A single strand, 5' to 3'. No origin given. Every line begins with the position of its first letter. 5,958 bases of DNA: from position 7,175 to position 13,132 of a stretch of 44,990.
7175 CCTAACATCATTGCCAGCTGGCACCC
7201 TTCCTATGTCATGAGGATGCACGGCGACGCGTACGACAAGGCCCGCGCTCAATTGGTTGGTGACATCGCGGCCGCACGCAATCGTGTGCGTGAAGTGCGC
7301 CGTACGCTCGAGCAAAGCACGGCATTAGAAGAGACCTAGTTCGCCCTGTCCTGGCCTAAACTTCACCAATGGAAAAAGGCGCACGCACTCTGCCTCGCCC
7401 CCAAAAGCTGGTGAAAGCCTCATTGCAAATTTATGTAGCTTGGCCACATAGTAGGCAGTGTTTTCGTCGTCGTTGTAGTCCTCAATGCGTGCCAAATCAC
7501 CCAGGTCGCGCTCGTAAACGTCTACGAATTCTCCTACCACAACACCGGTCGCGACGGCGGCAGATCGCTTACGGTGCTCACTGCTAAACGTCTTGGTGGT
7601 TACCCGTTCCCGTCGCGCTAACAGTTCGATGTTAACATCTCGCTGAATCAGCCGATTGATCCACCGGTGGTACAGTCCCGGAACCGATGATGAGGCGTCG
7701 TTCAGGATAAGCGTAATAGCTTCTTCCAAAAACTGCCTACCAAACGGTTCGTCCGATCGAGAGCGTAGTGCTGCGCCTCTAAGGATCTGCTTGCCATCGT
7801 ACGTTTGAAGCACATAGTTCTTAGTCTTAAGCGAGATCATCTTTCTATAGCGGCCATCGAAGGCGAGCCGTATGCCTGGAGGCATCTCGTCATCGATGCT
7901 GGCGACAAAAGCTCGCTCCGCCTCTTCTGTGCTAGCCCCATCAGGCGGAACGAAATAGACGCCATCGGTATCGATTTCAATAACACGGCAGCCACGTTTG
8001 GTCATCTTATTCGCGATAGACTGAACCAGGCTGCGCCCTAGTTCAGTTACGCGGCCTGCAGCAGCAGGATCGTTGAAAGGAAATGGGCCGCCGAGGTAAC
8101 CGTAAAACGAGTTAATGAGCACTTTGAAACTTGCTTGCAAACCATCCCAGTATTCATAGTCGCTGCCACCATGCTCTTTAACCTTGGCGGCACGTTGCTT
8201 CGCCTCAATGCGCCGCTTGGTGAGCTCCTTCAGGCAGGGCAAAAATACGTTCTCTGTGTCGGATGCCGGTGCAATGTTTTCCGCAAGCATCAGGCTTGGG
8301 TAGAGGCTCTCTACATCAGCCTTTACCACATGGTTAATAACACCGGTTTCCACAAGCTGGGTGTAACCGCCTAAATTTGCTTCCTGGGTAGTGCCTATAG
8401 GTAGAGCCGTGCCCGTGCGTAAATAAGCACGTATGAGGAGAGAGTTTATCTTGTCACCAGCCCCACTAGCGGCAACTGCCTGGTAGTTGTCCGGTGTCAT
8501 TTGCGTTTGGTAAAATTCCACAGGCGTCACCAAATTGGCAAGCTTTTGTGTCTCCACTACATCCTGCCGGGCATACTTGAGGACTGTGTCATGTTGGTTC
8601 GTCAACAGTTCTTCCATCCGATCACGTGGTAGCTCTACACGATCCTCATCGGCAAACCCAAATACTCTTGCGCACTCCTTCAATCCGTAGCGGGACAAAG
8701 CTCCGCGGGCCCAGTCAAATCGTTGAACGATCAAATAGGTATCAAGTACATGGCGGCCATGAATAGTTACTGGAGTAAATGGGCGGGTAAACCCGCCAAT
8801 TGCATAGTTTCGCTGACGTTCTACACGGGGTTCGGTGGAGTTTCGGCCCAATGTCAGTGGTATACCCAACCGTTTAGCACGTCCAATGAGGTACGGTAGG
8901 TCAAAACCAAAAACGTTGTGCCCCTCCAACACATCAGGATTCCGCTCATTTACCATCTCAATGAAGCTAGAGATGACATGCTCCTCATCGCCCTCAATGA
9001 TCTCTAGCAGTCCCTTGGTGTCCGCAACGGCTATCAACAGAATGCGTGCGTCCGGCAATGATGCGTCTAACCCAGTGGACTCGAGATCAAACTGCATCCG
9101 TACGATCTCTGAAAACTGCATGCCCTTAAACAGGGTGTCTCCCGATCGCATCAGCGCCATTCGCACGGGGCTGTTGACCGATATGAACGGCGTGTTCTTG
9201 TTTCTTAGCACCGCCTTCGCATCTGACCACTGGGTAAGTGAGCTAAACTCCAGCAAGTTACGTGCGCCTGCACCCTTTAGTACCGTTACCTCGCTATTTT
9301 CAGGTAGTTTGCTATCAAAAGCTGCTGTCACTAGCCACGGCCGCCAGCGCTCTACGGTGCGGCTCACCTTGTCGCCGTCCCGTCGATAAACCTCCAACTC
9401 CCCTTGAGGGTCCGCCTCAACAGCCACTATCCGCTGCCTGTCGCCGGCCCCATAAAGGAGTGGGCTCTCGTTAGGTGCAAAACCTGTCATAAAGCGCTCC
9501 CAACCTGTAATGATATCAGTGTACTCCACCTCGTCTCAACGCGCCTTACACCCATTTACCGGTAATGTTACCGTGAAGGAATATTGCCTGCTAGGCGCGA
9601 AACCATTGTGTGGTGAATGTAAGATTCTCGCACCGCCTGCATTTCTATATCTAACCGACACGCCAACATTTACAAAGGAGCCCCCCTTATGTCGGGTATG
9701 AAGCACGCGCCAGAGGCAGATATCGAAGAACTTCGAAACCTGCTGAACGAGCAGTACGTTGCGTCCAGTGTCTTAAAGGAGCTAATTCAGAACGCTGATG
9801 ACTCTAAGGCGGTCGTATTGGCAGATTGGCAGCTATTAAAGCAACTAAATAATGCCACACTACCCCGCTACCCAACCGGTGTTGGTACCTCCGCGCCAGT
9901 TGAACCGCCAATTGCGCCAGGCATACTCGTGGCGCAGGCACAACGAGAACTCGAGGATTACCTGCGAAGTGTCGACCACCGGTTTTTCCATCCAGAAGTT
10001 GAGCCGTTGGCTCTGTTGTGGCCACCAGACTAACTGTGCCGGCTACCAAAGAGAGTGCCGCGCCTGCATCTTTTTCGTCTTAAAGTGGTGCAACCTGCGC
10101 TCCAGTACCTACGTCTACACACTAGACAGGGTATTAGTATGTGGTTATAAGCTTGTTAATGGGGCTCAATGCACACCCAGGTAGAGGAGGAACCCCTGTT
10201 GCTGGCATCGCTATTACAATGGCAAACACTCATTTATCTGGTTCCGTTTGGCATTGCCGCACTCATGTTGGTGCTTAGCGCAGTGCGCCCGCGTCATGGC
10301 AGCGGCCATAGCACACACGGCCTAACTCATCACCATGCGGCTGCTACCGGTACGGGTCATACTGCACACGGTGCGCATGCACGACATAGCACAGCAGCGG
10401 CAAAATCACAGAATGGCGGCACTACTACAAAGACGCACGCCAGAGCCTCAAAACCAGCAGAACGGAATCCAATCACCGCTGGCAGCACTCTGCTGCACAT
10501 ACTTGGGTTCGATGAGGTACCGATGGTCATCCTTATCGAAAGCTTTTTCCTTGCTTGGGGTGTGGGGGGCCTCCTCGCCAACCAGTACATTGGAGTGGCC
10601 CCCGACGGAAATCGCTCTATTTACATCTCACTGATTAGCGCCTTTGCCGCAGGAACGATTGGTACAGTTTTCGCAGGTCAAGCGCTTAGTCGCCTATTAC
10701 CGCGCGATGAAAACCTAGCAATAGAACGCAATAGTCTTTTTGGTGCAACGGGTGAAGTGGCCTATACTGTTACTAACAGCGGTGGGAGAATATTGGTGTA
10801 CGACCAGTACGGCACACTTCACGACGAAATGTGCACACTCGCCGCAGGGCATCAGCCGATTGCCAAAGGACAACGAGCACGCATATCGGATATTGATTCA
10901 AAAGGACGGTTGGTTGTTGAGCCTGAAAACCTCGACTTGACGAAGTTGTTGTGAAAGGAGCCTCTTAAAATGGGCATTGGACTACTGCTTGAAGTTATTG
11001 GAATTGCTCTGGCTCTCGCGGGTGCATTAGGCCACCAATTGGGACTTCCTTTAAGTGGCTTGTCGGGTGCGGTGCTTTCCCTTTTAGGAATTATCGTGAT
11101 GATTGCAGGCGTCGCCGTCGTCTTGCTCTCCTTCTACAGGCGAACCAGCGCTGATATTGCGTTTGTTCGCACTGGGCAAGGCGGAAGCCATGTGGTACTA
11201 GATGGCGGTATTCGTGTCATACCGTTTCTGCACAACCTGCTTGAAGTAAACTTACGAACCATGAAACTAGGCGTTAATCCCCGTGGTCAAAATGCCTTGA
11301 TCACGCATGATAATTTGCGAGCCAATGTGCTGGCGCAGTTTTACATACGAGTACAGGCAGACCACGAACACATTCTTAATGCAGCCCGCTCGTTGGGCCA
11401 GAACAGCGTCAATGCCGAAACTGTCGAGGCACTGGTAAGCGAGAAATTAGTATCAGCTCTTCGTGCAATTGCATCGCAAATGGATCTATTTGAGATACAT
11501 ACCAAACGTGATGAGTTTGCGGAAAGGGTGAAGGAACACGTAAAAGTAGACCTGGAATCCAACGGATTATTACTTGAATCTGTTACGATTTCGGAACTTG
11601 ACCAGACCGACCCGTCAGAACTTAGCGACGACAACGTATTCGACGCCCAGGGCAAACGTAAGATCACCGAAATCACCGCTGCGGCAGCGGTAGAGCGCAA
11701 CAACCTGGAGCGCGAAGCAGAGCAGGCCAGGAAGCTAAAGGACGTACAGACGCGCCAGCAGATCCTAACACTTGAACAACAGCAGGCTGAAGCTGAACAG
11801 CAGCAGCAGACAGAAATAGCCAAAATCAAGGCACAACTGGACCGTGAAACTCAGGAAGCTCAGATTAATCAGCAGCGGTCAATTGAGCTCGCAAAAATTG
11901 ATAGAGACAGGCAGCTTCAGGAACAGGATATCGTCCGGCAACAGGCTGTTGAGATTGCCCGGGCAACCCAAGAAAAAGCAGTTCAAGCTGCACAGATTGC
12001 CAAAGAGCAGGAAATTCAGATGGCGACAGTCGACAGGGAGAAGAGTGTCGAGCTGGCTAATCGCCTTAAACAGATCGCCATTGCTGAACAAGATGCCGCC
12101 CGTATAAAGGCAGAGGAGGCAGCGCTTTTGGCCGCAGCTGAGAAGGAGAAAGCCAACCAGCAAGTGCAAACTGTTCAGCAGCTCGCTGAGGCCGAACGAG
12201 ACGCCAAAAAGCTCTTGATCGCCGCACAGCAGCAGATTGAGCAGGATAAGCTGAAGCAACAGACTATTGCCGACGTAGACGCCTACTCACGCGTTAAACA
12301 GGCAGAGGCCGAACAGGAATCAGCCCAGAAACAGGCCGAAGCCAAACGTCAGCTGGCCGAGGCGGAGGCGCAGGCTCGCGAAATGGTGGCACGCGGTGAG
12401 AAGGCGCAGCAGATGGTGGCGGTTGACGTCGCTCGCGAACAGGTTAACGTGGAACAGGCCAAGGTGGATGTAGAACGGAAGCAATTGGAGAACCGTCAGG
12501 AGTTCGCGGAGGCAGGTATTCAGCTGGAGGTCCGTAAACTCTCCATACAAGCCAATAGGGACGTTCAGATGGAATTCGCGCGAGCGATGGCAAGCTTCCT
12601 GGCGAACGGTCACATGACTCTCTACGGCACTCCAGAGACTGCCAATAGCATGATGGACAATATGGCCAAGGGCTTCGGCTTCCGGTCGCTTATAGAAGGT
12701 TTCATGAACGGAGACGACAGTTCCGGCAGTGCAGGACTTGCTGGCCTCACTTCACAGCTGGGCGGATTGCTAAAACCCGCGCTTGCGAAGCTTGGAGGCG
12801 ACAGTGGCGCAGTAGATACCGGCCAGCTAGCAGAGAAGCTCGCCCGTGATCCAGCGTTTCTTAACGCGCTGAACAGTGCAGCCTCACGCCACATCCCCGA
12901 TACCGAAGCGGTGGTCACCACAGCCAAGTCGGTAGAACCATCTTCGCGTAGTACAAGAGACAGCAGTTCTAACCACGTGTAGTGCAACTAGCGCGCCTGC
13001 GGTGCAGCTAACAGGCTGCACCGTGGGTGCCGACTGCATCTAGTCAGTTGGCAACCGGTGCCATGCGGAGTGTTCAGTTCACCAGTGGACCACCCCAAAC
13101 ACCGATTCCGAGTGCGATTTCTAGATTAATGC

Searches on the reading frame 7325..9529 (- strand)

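Call 31: search_protein_families(library=pfam, proteins=[window:7325-9529:-], max_evalue=0.001)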
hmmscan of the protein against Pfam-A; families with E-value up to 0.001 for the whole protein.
window:7325-9529:- (734 aa): 4 families
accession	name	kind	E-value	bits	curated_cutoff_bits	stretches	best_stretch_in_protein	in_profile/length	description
PF00136.26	DNA_pol_B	-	5.8e-14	52.2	23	1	431-656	122-372/453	DNA polymerase family B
PF03104.25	DNA_pol_B_exo1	-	2.8e-13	50.3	23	1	177-284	137-240/242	DNA polymerase family B, exonuclease domain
PF13482.12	RNase_H_2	-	0.00031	21.2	22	0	147-333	3-163/165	RNase_H superfamily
PF10108.15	DNA_pol_B_exo2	-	0.00098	19.3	24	0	178-224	33-78/213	Predicted 3'-5' exonuclease related to the exonuclease domain of PolB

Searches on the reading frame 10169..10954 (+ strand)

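Call 72: search_protein_families(library=pfam, proteins=[window:10169-10954:+], max_evalue=0.01)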
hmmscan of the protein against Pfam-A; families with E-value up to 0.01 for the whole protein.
window:10169-10954:+ (261 aa): 1 family
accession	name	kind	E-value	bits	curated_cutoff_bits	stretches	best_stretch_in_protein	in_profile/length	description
PF21001.2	YqiJ_N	-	0.00075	20.1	23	1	100-141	49-90/116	Inner membrane protein YqiJ, N-terminal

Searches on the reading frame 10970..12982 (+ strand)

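Call 31: search_protein_families(library=pfam, proteins=[window:10970-12982:+], max_evalue=0.001)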
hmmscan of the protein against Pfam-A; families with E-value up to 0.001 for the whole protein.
window:10970-12982:+ (670 aa): 1 family
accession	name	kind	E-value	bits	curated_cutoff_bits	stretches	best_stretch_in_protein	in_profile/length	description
PF01145.31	Band_7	-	1.3e-19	71.3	23.6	1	64-244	8-172/176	SPFH domain / Band 7 family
